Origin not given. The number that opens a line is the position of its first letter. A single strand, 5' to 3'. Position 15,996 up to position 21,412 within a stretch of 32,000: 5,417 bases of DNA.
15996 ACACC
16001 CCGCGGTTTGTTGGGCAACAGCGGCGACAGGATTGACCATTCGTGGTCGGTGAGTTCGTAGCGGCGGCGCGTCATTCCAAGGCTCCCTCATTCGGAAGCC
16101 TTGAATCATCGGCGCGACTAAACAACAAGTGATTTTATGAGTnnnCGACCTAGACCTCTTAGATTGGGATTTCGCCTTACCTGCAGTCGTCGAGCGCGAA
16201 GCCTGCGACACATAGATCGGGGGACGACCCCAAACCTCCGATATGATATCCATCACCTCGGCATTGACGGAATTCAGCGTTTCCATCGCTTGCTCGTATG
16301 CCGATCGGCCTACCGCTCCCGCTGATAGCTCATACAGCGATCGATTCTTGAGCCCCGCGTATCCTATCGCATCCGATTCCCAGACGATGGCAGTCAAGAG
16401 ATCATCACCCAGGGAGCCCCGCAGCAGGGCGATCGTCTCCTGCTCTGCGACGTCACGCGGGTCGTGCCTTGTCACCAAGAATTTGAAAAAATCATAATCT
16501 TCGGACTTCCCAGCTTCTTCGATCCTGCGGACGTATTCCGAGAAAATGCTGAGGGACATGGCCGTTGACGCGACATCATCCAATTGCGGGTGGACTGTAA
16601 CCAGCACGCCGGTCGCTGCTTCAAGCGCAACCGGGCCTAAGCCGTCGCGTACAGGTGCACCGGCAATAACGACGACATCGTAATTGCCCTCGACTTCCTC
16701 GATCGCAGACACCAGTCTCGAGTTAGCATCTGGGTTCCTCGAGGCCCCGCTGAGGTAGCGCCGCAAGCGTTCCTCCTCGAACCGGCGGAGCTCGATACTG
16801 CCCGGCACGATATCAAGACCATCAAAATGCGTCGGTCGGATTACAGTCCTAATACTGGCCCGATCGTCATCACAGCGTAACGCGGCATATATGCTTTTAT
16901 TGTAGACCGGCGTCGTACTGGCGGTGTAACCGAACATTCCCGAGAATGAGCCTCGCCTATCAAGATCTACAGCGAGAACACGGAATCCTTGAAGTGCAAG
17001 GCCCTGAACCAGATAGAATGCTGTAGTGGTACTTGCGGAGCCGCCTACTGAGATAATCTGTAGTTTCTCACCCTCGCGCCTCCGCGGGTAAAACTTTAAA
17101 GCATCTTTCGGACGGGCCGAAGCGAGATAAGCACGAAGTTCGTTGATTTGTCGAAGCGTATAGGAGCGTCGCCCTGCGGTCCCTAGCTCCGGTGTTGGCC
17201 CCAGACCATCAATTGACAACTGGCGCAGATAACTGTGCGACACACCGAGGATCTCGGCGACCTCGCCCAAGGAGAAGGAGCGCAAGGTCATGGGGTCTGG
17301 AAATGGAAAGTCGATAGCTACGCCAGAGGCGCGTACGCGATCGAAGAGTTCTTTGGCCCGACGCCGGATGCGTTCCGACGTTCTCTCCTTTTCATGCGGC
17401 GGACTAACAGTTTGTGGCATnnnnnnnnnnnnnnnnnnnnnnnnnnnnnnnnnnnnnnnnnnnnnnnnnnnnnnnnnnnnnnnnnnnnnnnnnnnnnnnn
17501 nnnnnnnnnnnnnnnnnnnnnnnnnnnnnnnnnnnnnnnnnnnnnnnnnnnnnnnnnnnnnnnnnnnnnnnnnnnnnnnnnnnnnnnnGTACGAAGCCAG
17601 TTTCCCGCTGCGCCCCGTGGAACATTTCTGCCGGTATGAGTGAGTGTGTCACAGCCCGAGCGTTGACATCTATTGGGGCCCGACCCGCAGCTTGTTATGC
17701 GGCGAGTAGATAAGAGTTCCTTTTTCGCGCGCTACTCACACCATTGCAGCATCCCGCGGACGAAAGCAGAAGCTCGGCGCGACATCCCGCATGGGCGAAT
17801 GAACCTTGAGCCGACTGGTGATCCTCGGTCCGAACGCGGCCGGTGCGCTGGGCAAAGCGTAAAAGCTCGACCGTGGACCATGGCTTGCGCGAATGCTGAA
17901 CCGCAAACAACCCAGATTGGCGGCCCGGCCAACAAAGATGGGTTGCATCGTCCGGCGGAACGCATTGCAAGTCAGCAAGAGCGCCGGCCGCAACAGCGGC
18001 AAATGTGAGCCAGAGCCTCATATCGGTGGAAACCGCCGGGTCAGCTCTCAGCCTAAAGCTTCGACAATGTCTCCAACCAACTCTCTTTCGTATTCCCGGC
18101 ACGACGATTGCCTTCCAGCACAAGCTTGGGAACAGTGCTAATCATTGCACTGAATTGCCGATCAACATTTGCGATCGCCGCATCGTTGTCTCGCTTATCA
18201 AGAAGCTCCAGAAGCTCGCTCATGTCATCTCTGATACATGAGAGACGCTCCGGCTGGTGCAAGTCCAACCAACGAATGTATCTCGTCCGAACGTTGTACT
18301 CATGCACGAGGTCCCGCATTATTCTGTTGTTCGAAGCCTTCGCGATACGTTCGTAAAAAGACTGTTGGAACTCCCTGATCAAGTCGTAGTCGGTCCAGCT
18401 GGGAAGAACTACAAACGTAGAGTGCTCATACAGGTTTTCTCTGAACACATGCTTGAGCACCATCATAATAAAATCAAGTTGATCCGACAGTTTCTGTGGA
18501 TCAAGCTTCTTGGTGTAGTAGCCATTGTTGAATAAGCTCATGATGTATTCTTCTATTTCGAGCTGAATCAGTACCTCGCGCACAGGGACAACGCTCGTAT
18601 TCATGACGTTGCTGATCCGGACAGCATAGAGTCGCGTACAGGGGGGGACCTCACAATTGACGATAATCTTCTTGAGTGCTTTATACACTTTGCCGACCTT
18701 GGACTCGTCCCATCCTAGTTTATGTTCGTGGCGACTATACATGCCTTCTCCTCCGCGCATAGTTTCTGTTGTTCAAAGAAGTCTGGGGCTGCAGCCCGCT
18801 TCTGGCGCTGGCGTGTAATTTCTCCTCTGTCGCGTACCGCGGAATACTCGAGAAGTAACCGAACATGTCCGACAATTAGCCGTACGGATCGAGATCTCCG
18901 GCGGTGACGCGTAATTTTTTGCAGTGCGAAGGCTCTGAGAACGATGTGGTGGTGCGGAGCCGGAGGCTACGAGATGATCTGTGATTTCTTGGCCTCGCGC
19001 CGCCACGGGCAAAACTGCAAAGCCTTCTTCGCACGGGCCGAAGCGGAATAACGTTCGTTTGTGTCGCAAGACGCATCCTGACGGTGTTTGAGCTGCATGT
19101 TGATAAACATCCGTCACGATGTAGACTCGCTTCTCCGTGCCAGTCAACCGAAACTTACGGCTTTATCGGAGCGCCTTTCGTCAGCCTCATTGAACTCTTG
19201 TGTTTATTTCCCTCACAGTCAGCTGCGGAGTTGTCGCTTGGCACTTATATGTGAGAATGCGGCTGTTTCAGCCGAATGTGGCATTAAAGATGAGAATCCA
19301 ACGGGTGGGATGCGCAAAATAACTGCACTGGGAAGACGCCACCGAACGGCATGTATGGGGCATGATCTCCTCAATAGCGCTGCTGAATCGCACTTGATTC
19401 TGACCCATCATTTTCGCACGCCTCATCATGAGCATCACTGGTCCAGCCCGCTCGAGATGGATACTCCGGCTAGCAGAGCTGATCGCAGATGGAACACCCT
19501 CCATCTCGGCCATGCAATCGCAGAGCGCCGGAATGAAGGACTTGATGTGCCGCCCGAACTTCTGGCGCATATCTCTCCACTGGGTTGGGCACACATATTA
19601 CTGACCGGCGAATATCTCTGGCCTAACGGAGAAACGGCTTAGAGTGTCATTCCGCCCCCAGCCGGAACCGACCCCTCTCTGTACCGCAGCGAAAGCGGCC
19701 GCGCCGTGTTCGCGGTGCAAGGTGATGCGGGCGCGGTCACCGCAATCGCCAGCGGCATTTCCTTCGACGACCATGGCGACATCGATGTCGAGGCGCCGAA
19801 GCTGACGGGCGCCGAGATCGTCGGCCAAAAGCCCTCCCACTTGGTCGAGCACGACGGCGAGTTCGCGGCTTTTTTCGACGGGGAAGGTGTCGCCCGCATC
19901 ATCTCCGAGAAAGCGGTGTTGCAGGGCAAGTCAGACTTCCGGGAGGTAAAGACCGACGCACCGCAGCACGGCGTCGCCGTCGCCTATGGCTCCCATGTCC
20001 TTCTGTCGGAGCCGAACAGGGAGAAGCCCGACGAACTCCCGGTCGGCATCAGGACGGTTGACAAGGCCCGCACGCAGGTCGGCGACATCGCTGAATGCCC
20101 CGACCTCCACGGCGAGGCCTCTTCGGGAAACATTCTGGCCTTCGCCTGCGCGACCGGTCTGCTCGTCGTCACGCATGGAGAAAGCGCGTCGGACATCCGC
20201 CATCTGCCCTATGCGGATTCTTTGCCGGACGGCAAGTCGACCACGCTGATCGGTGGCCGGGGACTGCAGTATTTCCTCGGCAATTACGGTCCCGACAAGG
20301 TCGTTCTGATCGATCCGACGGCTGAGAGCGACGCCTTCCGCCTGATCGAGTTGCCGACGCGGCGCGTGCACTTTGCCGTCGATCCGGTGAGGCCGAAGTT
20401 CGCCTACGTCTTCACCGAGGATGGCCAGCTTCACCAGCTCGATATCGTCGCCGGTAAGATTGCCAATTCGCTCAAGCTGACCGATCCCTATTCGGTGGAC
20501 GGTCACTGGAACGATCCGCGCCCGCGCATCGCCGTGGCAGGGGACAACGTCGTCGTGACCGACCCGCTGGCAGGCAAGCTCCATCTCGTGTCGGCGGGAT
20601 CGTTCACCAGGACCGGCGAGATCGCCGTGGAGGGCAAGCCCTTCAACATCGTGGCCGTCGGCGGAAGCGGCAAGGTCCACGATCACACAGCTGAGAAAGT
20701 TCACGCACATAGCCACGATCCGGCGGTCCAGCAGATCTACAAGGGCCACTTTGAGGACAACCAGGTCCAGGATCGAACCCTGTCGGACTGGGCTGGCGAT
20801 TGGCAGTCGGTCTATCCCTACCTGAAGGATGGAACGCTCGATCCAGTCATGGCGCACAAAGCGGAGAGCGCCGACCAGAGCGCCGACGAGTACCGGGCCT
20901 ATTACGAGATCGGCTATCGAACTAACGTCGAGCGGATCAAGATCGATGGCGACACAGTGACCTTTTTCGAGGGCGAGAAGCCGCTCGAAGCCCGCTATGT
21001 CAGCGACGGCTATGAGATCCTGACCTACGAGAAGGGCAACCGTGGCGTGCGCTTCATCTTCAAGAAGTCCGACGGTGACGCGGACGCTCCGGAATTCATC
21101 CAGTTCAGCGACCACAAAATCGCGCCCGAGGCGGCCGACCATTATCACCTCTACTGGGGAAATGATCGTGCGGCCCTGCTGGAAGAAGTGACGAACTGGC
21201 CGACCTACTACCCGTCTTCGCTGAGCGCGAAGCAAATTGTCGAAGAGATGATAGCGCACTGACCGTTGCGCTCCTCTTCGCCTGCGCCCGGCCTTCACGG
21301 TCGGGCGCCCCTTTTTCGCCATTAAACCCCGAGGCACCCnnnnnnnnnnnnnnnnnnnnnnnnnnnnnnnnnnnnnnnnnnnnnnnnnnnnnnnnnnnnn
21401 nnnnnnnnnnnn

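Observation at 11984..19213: Four RepA/ParA-like units; the two full-length copies are ATPase-dead but keep long open frames, and there is no repB or repC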

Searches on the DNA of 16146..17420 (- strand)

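Call 50: search_dna_similar(query=L007:6001-7275:+, collection=plasmids, mode=near, max_rows=60, rows=spread)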
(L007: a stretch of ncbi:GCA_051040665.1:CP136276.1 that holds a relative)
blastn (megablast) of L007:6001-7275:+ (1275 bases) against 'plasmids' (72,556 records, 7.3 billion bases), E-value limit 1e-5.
Records with a match: 68; places in all: 99; records where one place covers at least 80% of the query: 62.
Best place of each record, by identity: >=99% 1; 90-95% 6; 80-90% 33; 60-80% 28.
By first word of the organism name: Rhizobium 41; Sinorhizobium 25; Mesorhizobium 1; Neorhizobium 1.
By predicted mobility (MOB-suite, as given by PLSDB): conjugative 61; non-mobilizable 7.
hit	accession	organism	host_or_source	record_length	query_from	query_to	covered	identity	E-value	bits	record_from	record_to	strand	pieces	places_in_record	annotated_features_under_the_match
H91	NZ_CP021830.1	Sinorhizobium meliloti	Medicago truncatula,Single Cell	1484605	1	1275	100%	100.0%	0e+0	2355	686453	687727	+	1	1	record has no annotation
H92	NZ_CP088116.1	Sinorhizobium meliloti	cell culture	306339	25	1229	95%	92.6%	0e+0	1727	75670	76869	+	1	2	AAA family ATPase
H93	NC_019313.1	Sinorhizobium meliloti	Medicago sativa ssp. falcata,root ...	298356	33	1222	93%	93.2%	0e+0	1742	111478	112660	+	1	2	AAA family ATPase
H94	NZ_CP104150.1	Sinorhizobium medicae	Trigonella foenum-graecum,cell culture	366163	29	1229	94%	92.3%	0e+0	1705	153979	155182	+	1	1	AAA family ATPase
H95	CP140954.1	Sinorhizobium meliloti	Medicago lupulina,whole organism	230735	29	1229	94%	92.3%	0e+0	1705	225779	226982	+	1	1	AAA family ATPase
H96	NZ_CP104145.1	Rhizobium sullae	Sulla coronaria,cell culture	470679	38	1252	95%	91.0%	0e+0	1635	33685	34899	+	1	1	AAA family ATPase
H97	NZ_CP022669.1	Rhizobium leguminosarum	single cell,root nodules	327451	29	1265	97%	84.0%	0e+0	1177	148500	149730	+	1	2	repA: plasmid partitioning protein RepA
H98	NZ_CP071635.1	Rhizobium sp. NZLR1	lentil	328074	29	1265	97%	84.0%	0e+0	1177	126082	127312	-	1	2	repA: plasmid partitioning protein RepA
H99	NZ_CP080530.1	Mesorhizobium sp. AR02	Oxytropis sp.,Cell culture,root nodule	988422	31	1275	98%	82.7%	0e+0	1101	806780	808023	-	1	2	repA: plasmid partitioning protein RepA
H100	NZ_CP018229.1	Rhizobium leguminosarum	Vavilovia formosa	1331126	33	1275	97%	82.7%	0e+0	1092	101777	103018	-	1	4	record has no annotation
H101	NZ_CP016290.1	Rhizobium leguminosarum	Vavilovia formosa,cell culture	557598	33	1275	97%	82.3%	0e+0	1064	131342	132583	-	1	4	repA: plasmid partitioning protein RepA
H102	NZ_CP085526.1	Sinorhizobium meliloti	Medicago,cell culture,lupulina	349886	1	1275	100%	80.0%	0e+0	922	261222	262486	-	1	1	repA: plasmid partitioning protein RepA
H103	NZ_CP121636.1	Rhizobium leguminosarum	Trifolium ambiguum,cell culture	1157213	29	1257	96%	82.6%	0e+0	1070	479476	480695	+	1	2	record has no annotation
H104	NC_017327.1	Sinorhizobium meliloti SM11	-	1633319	1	1275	100%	79.6%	0e+0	900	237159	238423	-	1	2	none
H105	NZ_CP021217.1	Sinorhizobium meliloti RU11/001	-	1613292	1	1275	100%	79.6%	0e+0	900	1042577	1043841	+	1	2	none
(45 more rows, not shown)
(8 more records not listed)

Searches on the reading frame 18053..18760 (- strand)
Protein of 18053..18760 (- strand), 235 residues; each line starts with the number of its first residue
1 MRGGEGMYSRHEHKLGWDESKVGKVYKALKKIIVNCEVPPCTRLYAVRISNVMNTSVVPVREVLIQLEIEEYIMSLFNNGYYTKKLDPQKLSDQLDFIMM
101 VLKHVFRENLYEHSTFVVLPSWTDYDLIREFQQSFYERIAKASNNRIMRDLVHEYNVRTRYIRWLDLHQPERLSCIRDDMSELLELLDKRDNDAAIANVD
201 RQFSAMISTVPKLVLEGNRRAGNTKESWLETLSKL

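Call 3: search_protein_families(library=pfam, proteins=[window:18053-18760:-], max_evalue=0.01)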
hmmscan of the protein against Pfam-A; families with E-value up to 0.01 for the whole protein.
window:18053-18760:- (235 aa): 2 families
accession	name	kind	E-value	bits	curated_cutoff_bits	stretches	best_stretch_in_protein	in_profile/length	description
PF07729.17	FCD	-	1.7e-08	35.3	24.3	1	122-196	42-116/125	FCD domain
PF00392.27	GntR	-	0.00054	20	27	1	24-80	4-61/64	Bacterial regulatory proteins, gntR family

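Call 4: search_protein_families(library=ncbifam, proteins=[window:18053-18760:-], max_evalue=0.01)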
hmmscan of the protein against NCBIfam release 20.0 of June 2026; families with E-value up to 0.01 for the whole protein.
window:18053-18760:- (235 aa): 4 families
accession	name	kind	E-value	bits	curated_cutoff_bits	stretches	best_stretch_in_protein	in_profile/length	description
TIGR03338.1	phnR_burk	equivalog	0.00055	19.6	271.5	1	25-80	16-71/212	phosphonate utilization associated transcriptional regulator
NF052285.1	GABA_TF_GabR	exception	0.00057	18.8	600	1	24-109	3-87/456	MocR-like transcriptional regulator GabR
NF008576.0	PRK11534.1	equivalog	0.0038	16.9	218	1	25-96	12-83/225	DNA-binding transcriptional regulator CsiR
NF008571.0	PRK11523.1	equivalog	0.0063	16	396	0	30-74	18-63/258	transcriptional regulator ExuR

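Call 80: search_protein_families(library=padloc, proteins=[window:18053-18760:-], max_evalue=0.001)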
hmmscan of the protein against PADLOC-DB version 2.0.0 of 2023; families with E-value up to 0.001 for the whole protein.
window:18053-18760:- (235 aa): 0 families

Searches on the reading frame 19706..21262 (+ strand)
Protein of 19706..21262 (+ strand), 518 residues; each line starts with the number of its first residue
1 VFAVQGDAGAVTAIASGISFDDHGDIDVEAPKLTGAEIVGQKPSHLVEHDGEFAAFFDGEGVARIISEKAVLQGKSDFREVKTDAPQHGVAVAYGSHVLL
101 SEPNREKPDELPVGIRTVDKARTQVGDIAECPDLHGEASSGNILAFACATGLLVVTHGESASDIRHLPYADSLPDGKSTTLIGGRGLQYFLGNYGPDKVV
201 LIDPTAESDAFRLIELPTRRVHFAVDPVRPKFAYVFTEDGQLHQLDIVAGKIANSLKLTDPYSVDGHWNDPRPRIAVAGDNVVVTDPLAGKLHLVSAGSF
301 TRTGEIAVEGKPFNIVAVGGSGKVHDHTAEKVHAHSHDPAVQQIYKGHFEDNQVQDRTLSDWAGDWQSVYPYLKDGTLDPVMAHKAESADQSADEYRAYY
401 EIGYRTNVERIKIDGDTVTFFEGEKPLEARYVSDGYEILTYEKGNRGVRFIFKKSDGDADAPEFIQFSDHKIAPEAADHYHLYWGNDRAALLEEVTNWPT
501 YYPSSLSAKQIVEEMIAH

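Call 44: search_protein_families(library=pfam, proteins=[window:19706-21262:+], max_evalue=0.001)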
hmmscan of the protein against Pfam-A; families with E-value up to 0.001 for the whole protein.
window:19706-21262:+ (518 aa): 1 family
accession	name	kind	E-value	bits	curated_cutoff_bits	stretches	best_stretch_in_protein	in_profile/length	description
PF09223.17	ZinT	-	1.1e-82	276.8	27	1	342-518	3-181/181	ZinT (YodA) periplasmic lipocalin-like zinc-recruitment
